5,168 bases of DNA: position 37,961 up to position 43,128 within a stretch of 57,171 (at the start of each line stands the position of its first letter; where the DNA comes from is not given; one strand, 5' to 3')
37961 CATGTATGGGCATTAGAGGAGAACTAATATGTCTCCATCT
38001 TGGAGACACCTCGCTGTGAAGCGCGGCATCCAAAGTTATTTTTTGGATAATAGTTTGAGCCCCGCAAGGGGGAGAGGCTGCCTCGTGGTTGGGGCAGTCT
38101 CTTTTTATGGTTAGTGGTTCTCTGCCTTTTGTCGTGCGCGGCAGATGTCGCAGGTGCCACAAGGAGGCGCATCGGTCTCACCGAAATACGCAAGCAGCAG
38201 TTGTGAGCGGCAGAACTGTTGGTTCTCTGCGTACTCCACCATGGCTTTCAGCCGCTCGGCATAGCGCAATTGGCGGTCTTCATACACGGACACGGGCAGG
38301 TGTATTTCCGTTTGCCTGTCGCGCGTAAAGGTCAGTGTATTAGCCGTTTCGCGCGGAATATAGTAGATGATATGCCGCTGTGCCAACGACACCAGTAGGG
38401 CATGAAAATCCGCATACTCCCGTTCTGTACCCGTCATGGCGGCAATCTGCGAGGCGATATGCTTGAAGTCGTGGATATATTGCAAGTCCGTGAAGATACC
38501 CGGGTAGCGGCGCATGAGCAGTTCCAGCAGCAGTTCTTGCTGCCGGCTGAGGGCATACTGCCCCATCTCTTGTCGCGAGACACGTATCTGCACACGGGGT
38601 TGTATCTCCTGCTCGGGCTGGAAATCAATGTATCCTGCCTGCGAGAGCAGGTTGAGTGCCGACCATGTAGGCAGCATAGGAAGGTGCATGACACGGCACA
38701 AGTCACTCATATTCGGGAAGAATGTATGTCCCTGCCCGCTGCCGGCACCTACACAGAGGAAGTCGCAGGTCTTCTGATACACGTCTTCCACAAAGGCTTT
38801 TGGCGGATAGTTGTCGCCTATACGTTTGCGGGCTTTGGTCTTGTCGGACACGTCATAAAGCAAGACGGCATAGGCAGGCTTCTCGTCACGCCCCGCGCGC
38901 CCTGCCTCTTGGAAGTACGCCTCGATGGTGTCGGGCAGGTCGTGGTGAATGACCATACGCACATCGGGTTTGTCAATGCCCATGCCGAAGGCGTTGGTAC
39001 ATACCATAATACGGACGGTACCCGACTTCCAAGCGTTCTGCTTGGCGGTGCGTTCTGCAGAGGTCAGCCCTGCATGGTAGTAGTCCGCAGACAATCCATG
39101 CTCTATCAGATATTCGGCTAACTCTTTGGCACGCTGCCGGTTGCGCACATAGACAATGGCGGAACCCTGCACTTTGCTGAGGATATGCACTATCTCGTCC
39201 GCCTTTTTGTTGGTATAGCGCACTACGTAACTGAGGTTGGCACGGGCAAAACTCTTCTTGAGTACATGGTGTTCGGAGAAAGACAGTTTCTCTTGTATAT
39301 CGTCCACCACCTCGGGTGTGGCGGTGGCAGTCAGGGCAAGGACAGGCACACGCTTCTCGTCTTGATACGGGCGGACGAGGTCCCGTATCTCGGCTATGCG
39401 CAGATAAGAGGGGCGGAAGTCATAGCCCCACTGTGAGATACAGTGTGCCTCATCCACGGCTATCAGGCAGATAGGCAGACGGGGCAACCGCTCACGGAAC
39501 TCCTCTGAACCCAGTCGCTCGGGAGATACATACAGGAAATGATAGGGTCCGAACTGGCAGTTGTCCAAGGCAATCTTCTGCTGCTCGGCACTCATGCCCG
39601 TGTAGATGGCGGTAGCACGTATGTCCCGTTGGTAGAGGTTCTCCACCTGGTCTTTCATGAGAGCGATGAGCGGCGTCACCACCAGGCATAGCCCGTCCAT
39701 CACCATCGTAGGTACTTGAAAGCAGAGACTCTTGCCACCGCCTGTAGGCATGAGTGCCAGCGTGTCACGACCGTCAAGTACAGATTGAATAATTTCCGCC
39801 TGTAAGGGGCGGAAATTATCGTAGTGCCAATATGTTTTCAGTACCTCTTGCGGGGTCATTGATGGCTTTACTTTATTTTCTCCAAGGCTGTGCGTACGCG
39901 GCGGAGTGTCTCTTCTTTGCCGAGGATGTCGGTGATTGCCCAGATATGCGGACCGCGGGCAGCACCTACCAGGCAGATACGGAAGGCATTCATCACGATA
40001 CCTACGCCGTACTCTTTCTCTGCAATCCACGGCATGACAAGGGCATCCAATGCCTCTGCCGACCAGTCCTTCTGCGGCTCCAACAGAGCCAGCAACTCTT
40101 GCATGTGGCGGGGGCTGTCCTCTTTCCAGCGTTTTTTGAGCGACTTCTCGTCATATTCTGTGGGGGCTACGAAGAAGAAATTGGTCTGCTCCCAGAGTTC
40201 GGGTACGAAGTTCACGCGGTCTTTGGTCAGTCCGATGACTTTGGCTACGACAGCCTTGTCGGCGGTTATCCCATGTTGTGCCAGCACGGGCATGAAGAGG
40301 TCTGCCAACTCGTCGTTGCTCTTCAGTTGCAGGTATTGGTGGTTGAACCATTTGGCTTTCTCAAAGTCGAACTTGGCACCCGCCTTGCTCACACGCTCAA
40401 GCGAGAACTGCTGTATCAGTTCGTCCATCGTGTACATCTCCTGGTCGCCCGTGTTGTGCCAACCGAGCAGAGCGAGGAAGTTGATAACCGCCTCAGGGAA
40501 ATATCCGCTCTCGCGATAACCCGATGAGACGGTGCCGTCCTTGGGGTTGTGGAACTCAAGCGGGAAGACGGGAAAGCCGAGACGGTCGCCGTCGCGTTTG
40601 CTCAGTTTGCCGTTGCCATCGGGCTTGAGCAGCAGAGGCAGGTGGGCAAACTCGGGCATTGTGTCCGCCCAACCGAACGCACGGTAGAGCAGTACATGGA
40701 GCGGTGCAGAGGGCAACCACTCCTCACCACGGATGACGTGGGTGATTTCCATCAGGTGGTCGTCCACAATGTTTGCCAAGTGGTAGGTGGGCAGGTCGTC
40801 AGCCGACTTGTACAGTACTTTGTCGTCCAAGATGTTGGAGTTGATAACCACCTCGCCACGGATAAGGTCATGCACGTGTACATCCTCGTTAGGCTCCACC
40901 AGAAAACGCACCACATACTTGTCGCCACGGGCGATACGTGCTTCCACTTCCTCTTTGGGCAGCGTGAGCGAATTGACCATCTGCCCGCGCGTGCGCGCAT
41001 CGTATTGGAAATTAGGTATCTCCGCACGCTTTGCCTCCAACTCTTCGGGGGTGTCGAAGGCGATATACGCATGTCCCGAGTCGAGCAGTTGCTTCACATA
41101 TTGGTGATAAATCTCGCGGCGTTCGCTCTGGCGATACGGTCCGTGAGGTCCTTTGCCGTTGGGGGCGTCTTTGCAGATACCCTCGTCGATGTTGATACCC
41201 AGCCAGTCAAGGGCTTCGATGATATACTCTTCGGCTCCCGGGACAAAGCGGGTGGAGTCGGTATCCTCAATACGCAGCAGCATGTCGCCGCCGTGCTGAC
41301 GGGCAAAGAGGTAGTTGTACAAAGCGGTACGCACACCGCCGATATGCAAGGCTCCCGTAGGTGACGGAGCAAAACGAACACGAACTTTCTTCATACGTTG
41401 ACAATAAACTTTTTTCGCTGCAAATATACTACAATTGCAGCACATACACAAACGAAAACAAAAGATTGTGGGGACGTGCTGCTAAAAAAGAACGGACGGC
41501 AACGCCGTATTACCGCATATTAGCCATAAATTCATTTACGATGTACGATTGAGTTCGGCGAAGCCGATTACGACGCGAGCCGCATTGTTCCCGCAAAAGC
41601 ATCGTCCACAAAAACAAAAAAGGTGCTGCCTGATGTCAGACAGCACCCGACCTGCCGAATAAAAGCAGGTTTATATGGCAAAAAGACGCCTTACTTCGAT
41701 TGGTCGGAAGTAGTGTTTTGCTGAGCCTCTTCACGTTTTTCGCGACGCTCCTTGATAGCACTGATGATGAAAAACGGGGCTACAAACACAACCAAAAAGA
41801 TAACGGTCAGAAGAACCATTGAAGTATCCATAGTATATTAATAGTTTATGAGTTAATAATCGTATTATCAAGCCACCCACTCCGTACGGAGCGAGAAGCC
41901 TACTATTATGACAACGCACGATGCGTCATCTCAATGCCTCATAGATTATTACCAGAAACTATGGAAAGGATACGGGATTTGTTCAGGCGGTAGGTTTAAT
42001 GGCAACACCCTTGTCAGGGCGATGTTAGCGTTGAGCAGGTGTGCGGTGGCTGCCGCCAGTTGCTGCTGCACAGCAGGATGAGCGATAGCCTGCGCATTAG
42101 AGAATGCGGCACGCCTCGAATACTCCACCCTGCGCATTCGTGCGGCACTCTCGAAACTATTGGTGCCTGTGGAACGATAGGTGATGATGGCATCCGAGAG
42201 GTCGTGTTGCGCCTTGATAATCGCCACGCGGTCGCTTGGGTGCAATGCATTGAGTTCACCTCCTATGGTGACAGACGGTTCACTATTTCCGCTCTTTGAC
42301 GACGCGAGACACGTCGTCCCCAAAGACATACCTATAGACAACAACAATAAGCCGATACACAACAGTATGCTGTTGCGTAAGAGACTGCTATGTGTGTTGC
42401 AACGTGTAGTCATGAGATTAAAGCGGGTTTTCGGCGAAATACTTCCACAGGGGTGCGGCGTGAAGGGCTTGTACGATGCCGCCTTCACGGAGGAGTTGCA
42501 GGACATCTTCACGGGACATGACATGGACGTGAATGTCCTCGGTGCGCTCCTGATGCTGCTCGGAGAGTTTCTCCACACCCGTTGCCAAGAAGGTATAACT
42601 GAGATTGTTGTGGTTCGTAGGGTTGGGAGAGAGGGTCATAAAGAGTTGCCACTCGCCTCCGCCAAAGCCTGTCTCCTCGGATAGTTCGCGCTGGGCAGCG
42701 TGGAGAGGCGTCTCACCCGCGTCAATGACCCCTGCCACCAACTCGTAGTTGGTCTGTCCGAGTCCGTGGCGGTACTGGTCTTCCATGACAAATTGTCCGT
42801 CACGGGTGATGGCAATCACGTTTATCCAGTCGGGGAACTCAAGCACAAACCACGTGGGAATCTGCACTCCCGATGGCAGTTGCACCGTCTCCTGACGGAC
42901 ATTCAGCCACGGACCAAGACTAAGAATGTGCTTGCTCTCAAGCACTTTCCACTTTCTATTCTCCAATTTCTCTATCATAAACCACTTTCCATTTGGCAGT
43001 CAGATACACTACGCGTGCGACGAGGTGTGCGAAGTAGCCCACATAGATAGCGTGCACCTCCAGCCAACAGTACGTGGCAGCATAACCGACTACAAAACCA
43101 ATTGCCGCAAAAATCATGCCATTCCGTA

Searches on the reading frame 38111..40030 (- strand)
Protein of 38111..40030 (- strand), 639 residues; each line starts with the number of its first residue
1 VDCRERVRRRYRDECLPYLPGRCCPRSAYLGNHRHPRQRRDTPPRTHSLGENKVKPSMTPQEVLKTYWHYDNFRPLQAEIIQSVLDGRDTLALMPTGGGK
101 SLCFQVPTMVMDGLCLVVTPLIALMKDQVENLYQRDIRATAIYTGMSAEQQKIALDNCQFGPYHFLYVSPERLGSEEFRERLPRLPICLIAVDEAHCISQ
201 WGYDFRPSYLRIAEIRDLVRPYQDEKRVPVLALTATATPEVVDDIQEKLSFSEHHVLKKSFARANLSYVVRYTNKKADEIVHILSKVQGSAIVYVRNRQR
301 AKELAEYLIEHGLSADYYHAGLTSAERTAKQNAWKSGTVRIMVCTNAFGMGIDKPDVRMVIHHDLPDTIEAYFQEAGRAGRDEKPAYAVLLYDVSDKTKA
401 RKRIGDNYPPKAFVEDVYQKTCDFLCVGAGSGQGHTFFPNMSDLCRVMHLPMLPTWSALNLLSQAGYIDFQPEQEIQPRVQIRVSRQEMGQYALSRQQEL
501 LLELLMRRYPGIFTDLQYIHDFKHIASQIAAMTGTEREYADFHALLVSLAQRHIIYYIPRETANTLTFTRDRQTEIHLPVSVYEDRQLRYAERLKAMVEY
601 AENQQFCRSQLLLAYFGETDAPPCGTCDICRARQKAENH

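Call 8: search_protein_families(library=pfam, proteins=[window:38111-40030:-])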
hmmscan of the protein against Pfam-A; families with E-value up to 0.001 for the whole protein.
window:38111-40030:- (639 aa): 4 families
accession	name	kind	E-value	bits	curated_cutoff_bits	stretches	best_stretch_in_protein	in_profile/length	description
PF00270.35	DEAD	-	1.5e-25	90.3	26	1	74-244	1-166/167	DEAD/DEAH box helicase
PF00271.37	Helicase_C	-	8.9e-25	87.5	23.5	1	276-381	2-108/110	Helicase conserved C-terminal domain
PF16124.10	RecQ_Zn_bind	-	2.9e-14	54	25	1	584-631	18-66/66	RecQ zinc-binding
PF04851.21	ResIII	-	0.00098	19.5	22.5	0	73-236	4-161/164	Type III restriction enzyme, res subunit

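Call 31: find_related_loci(query=window:38111-39859:-, collection=genome_contigs, flank=6000)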
Query window:38111-39859:- (582 aa) in genome_contigs; peptide patterns used: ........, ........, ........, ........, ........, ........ (x = any residue, [..] = any of these).
85 stretches matched a pattern; 55 encode a relative of the query (tblastn E <= 1e-3); 55 distinct loci.
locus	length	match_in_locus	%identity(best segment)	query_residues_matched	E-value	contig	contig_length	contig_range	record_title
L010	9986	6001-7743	98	1-581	0e+0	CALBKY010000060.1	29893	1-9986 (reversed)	MAG TPA_asm: uncultured Bacteroidales bacterium isolate SRR1747047_bin.50_CONCOCT_v1.1_MAG genome assembly, contig: ERZ8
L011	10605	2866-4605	87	1-581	0e+0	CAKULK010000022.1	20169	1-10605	MAG: uncultured Bacteroidales bacterium isolate REFINED_METABAT215_TOP10_CONTIGS_1500_ASSEMBLY_K77_MERGED__Hadza_PheChl_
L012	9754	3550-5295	87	1-582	0e+0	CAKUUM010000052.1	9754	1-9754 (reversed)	MAG: uncultured Bacteroidales bacterium isolate REFINED_METABAT215_TOP10_CONTIGS_1500_ASSEMBLY_K77_MERGED__Hadza_PheChl_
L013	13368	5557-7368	72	1-575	0e+0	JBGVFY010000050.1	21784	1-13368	MAG: Paludibacteraceae bacterium isolate fecal_MAG_38 fecal_MAG_38_contig_0050, whole genome shotgun sequence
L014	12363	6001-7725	72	1-578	0e+0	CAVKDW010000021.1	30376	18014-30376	Muribaculaceae bacterium isolate H07689-L1_cleanbin_000012 genome assembly, contig: Spades_H07689-L1_contig_807, whole g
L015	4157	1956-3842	65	1-578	0e+0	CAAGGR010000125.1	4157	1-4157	MAG TPA_asm: uncultured Alistipes sp., isolate HGM05540, WGS project CAAGGR010000000 data, contig: SRS476212_63_k119_502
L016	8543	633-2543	61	1-578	0e+0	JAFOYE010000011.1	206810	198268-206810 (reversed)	MAG: Paludibacteraceae bacterium isolate RGIG906 Dairy_cattle_Rectum-3__c128, whole genome shotgun sequence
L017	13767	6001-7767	67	5-573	0e+0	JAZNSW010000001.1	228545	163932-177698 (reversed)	MAG: Paludibacteraceae bacterium isolate T1900044806_TS20190272.MAGScoT_cleanbin_000005 SGB_2755_k141_619636, whole geno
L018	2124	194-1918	65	1-579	0e+0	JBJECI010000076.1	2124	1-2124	MAG: Paludibacteraceae bacterium isolate LOHA15_bin.007 NODE_34973_length_2124_cov_10.075882, whole genome shotgun seque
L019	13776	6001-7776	65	1-578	0e+0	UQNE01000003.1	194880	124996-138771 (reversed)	uncultured Bacteroidales bacterium isolate UMGS451 genome assembly, contig: NODE_10_length_194880_cov_32.162053, whole g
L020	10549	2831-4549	65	1-577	0e+0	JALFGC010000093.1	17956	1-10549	MAG: Bacteroidales bacterium isolate SUG649 k141_485122, whole genome shotgun sequence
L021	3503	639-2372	65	1-582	0e+0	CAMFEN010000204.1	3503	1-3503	MAG: uncultured Bacteroidales bacterium isolate SRR15057920_bin.19_metaWRAP_v1.3_MAG genome assembly, contig: ERZ1040757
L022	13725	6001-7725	64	1-579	0e+0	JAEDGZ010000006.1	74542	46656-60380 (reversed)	MAG: Paludibacteraceae bacterium isolate MAG123 NODE_222_length_74542_cov_11.901473, whole genome shotgun sequence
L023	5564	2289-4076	63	1-580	0e+0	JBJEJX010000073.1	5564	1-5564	MAG: Paludibacteraceae bacterium isolate PUUB51_bin.022 NODE_4792_length_5564_cov_26.649483, whole genome shotgun sequen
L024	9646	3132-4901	63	1-577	0e+0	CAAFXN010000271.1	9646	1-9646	MAG TPA_asm: Bacteroidales bacterium, isolate HGM05423, WGS project CAAFXN010000000 data, contig: SRS475647_103_k119_424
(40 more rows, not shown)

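Call 46: find_homologous_proteins(query=L011:5093-5668:-)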
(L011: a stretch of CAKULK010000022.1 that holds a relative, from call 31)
Query L011:5093-5668:- (191 aa): 1 proteins with E <= 0.001 among 111 candidates.
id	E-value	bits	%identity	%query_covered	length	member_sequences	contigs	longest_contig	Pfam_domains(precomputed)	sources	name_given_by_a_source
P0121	1.7e-118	411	100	100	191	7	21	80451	-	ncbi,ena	-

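Call 47: list_cluster_members(proteins=[P0121, P0001])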
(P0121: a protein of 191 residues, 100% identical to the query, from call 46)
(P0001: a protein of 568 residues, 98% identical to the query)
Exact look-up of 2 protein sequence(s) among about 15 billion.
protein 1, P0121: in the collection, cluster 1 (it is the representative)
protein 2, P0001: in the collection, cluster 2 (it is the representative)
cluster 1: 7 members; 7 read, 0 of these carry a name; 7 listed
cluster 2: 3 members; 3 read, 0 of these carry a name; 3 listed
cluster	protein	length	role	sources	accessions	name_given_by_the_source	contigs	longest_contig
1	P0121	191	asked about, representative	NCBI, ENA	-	-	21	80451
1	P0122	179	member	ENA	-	-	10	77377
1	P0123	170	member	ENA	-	-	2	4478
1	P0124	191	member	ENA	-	-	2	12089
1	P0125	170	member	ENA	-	-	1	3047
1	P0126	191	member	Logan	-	-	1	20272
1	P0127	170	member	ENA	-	-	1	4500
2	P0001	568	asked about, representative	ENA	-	-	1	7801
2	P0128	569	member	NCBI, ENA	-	-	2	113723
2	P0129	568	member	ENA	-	-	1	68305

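Call 57: find_encoding_contigs(protein=P0121, flank=10000, max_places=10)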
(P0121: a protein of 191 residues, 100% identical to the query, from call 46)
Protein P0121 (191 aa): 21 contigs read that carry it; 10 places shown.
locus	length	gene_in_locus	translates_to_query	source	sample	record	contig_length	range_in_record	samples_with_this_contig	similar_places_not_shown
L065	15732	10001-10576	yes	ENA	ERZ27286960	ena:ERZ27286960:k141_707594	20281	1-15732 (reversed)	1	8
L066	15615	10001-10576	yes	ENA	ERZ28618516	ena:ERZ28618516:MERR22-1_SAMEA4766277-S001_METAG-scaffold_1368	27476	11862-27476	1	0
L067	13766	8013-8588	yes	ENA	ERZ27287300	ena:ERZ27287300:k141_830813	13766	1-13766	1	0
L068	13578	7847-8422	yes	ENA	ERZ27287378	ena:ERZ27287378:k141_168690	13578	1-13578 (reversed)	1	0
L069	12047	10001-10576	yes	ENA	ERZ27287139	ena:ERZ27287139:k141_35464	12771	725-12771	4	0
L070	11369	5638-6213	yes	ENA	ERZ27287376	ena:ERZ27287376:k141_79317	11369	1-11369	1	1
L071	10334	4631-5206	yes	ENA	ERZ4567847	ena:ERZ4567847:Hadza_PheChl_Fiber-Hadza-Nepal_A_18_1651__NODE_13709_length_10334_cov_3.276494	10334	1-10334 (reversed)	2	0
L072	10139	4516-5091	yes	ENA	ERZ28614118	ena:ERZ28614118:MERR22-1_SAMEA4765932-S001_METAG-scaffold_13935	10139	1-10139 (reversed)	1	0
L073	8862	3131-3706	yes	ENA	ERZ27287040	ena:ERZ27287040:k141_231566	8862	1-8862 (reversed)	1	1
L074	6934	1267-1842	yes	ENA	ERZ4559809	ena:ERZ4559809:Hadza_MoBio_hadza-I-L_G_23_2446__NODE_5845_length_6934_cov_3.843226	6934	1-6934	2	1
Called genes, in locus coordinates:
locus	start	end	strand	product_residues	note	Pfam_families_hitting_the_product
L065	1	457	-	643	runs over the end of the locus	PF00012:HSP70, PF06723:MreB_Mbl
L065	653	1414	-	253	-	-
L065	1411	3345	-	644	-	PF14849:YidC_periplas, PF02096:60KD_IMP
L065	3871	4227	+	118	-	-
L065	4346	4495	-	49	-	-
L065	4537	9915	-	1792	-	PF26182:Ig_NUP210_5th (faint), PF02368:Big_2, PF26918:Ig_Eae (faint), PF01336:tRNA_anti-codon (faint), PF09479:Flg_new, PF18998:Flg_new_2, PF13290:CHB_HEX_C_1, PF13287:Fn3_assoc, +1 more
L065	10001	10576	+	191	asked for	-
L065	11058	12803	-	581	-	PF00270:DEAD, PF00271:Helicase_C, PF16124:RecQ_Zn_bind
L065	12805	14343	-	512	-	PF00749:tRNA-synt_1c, PF19269:Anticodon_2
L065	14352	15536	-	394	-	PF01594:AI-2E_transport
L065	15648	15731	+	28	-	?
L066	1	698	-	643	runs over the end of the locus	PF00012:HSP70, PF06723:MreB_Mbl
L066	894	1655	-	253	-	-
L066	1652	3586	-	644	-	PF14849:YidC_periplas, PF02096:60KD_IMP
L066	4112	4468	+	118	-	-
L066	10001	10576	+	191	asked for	-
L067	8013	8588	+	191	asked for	-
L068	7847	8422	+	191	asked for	-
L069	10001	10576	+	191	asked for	-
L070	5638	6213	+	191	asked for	-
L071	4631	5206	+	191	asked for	-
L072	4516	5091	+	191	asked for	-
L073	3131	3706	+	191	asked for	-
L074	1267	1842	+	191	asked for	-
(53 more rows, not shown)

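Call 61: find_encoding_contigs(protein=P0129, flank=3000, max_places=10)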
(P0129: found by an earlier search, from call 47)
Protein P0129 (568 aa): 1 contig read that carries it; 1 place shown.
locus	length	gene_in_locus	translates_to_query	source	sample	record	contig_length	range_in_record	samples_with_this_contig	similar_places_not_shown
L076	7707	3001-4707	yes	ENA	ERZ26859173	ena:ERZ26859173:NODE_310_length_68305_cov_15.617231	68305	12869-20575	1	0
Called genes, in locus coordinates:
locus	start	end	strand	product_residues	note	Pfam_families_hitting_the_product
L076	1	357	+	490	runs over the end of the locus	PF01663:Phosphodiest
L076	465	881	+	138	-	PF14902:DUF4494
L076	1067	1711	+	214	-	PF01168:Ala_racemase_N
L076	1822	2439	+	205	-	-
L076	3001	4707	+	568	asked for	PF02368:Big_2, PF13287:Fn3_assoc, PF13290:CHB_HEX_C_1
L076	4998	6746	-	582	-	PF00270:DEAD, PF00271:Helicase_C, PF16124:RecQ_Zn_bind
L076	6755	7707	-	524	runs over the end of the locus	PF00749:tRNA-synt_1c, PF19269:Anticodon_2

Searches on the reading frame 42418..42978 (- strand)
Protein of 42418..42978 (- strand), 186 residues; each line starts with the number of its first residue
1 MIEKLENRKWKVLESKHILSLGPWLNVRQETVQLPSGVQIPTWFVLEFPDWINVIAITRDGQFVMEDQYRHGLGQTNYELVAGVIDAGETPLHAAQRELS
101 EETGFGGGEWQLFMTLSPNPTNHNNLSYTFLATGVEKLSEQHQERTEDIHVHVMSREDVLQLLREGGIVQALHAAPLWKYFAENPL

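Call 77: search_protein_families(library=pfam, proteins=[window:42418-42978:-], max_evalue=0.01)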
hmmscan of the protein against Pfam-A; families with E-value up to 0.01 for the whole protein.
window:42418-42978:- (186 aa): 1 family
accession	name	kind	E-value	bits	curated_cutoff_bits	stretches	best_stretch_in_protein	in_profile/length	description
PF00293.34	NUDIX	-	5.8e-13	49.4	21.1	1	54-161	8-119/134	NUDIX domain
